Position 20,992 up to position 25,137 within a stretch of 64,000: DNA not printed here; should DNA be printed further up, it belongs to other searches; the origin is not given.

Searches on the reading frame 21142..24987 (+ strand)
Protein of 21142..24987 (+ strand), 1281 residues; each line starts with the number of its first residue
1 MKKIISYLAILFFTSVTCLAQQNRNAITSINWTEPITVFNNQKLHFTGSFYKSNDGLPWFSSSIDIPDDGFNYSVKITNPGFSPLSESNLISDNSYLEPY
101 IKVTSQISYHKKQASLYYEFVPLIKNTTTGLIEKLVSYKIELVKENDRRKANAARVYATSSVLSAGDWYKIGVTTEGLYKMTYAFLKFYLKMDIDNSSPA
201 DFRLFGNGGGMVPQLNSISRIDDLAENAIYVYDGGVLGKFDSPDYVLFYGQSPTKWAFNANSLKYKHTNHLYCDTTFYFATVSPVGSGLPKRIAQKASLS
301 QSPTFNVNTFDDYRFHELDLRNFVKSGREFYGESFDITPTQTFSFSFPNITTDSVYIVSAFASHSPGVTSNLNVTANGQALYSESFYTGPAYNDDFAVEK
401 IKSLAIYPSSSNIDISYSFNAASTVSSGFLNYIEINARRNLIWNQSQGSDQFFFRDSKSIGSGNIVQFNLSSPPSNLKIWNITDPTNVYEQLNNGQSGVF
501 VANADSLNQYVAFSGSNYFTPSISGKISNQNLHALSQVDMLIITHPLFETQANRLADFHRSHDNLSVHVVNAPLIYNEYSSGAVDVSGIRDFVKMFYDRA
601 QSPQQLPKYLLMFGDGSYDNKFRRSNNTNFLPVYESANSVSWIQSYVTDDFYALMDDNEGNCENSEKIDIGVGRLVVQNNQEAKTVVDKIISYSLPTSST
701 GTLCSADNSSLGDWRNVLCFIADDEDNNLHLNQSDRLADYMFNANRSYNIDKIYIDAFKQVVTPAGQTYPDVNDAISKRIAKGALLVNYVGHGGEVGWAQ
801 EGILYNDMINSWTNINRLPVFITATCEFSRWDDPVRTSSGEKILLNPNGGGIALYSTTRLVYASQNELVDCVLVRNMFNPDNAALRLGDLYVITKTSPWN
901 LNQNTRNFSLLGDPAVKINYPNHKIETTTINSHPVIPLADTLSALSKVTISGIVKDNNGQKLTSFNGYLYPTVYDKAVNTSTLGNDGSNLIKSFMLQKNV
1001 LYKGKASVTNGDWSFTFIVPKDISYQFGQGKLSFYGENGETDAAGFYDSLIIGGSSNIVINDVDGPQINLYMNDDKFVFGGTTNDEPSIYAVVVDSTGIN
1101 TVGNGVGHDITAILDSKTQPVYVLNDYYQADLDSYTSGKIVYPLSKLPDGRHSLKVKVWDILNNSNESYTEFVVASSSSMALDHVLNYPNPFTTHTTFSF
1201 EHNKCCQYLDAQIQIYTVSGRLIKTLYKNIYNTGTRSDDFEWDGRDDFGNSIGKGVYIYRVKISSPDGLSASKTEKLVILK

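Call 56: search_protein_families(library=pfam, proteins=[window:21142-24987:+], max_evalue=0.00001)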
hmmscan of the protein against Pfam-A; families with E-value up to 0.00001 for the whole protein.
window:21142-24987:+ (1281 aa): 1 family
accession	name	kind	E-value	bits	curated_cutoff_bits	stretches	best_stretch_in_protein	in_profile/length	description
PF01364.23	Peptidase_C25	-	4.3e-105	352.4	23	1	540-917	1-373/374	Peptidase family C25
